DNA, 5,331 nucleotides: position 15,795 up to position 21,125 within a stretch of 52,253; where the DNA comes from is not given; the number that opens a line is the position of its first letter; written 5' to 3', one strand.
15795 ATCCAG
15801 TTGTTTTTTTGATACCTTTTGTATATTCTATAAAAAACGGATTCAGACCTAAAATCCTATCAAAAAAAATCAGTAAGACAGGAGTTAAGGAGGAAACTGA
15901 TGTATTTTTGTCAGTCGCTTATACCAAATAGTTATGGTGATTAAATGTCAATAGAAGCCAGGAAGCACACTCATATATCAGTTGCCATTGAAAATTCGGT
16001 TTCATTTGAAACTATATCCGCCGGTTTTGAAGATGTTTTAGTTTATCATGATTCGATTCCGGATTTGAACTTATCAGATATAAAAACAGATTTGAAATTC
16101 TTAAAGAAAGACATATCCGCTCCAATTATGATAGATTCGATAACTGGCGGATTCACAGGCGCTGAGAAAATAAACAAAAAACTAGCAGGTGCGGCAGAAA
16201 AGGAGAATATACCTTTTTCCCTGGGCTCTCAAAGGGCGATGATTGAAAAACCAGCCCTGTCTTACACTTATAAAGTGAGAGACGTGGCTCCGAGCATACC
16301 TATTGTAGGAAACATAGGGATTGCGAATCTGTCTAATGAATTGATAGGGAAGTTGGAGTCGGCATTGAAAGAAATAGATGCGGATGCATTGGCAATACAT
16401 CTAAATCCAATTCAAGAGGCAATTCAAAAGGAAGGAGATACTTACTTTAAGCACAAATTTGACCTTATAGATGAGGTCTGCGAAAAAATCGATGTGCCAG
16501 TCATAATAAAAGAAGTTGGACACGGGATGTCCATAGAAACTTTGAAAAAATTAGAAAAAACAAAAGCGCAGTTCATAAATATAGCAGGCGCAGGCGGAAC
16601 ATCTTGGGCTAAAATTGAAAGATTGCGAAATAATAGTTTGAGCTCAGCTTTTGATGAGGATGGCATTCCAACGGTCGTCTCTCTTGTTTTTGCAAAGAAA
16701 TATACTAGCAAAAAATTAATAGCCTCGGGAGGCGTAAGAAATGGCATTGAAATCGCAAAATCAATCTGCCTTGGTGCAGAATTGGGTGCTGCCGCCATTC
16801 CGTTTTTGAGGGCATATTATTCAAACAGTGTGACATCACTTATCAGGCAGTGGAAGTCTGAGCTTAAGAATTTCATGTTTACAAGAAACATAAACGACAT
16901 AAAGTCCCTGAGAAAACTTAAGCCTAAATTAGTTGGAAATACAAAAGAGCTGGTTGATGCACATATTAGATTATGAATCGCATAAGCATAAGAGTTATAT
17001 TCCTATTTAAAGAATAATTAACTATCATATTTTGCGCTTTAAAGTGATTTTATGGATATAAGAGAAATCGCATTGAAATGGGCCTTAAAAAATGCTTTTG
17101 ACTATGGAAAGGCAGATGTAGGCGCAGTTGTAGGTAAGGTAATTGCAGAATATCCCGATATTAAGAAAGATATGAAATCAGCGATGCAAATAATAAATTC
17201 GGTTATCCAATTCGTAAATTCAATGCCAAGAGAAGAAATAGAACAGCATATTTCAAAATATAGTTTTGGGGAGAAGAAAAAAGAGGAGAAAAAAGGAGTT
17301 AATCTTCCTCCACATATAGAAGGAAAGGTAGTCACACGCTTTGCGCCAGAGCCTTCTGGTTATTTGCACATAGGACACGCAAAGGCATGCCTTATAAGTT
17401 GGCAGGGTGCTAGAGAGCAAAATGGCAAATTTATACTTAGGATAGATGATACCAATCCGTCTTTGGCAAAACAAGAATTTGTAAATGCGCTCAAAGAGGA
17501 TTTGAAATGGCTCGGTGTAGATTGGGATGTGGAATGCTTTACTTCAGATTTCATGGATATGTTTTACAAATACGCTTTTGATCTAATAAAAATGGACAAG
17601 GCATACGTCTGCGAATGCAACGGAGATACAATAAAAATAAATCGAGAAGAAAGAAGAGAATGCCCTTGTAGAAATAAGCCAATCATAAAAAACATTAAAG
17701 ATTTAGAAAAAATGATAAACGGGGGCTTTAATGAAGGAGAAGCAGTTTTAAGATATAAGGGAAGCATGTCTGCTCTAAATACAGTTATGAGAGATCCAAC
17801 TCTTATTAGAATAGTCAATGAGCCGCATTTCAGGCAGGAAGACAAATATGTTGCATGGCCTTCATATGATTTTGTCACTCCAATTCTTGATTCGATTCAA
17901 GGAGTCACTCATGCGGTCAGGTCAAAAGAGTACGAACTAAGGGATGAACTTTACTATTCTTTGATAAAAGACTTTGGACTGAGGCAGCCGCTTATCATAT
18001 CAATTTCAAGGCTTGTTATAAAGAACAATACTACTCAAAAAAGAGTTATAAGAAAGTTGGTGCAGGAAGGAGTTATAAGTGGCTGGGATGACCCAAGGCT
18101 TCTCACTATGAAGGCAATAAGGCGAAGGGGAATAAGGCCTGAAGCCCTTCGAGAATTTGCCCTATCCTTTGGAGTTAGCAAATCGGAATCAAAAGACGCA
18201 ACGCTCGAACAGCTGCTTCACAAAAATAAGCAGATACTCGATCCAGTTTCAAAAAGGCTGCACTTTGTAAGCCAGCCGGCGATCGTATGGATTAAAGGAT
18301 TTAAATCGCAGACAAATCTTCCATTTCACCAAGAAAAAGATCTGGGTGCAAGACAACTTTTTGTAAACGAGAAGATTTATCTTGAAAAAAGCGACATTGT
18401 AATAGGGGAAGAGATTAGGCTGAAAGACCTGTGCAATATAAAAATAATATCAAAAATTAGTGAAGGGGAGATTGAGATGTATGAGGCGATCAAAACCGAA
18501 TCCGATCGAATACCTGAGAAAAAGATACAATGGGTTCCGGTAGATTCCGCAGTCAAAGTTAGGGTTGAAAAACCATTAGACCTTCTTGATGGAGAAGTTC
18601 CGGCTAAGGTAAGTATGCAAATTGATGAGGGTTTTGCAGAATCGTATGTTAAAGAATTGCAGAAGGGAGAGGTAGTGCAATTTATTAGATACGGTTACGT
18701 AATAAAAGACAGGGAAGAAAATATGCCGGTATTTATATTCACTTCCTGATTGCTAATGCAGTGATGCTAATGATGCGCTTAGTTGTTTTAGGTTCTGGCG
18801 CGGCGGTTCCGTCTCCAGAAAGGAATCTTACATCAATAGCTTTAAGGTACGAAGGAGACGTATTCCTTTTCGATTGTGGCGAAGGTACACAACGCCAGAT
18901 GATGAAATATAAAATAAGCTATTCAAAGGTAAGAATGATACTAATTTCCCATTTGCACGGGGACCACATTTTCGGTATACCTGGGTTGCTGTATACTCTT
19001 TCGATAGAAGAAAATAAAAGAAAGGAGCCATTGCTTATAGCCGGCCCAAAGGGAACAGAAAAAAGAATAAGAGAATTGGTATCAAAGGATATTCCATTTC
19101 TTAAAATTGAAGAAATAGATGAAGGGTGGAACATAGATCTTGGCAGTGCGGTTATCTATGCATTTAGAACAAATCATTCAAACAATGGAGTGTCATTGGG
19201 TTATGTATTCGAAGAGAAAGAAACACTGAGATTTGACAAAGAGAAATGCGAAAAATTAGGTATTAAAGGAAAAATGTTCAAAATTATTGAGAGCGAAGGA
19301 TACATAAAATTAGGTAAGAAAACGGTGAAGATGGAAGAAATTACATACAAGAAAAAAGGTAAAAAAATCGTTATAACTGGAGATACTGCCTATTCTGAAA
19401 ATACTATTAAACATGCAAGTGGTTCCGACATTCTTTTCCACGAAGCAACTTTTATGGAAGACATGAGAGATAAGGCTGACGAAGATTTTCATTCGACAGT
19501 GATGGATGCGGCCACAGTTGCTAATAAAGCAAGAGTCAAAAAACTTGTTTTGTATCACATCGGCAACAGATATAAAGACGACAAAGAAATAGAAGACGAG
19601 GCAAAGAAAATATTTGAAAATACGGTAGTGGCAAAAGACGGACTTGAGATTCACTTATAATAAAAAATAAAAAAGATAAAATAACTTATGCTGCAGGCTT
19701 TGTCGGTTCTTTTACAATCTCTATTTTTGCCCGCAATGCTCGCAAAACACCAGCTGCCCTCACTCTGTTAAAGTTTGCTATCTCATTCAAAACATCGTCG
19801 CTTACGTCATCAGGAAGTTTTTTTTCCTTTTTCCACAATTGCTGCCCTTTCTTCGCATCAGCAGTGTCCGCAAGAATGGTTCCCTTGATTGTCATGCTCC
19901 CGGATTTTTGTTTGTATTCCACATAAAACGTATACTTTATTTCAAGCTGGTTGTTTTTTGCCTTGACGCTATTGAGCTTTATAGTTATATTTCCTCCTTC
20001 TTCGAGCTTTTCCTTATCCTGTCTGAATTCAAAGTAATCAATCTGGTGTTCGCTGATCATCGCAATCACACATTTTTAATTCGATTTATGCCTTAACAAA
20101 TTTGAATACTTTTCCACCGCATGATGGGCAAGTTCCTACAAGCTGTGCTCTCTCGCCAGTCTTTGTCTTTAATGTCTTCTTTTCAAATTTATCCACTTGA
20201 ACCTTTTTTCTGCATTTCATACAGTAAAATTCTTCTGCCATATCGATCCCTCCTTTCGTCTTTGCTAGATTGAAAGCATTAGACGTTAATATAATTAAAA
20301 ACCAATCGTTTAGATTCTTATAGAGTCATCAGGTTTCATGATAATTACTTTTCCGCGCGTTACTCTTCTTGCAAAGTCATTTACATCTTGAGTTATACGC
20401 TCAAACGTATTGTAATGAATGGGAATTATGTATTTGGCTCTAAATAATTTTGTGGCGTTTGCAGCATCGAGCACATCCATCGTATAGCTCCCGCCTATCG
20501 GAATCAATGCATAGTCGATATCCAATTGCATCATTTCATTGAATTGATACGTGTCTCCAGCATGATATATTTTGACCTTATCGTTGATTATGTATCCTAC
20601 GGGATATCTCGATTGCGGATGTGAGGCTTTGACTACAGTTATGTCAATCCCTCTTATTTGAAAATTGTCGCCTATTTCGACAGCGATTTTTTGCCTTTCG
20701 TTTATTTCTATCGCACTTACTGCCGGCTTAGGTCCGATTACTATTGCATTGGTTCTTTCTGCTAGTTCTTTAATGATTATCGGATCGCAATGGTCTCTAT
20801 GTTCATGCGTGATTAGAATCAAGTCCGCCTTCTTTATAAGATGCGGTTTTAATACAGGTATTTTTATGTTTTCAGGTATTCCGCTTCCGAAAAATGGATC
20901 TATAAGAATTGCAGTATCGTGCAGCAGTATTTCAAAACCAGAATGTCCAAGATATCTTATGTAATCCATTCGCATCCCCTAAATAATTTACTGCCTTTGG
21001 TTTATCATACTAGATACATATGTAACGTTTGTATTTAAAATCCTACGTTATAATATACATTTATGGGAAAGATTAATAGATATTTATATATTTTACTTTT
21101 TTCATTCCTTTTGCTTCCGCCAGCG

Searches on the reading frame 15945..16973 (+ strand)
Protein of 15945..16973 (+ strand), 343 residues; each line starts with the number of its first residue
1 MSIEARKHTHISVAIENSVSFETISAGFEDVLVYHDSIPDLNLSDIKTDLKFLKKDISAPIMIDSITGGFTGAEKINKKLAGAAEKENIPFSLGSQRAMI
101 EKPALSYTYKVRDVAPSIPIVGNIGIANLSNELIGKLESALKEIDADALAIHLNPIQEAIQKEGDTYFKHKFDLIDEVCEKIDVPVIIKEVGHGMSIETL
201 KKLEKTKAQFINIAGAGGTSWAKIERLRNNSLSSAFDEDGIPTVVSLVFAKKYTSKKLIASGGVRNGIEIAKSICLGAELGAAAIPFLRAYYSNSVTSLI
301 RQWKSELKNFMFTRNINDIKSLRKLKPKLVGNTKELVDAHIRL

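Call 16: search_protein_families(library=pfam, proteins=[window:15945-16973:+], max_evalue=0.001)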
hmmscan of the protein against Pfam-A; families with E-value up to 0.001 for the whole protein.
window:15945-16973:+ (343 aa): 2 families
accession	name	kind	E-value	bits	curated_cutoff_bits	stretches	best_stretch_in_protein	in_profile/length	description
PF01070.24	FMN_dh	-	1.2e-13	51.3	24.9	1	169-323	204-344/350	FMN-dependent dehydrogenase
PF01645.23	Glu_synthase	-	2.1e-05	24.3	20.4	1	183-280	204-300/369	Conserved region in glutamate synthase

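Call 52: search_protein_families(library=ncbifam, proteins=[window:15945-16973:+], max_evalue=1e-10)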
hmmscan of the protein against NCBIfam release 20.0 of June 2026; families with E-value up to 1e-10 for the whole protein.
window:15945-16973:+ (343 aa): 1 family
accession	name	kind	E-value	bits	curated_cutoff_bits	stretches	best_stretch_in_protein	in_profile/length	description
TIGR02151.1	IPP_isom_2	equivalog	1.4e-103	346.4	281.3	1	6-325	2-332/338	type 2 isopentenyl-diphosphate Delta-isomerase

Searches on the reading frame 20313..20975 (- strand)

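Call 17: search_protein_families(library=pfam, proteins=[window:20313-20975:-], max_evalue=0.001)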
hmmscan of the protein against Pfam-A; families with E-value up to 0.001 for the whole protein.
window:20313-20975:- (221 aa): 2 families
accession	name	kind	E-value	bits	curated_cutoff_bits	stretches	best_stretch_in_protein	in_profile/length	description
PF13483.12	Lactamase_B_3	-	1.6e-24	87.1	24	1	6-187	2-160/160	Beta-lactamase superfamily domain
PF12706.13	Lactamase_B_2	-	1.4e-19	71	27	1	22-188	2-200/200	Beta-lactamase superfamily domain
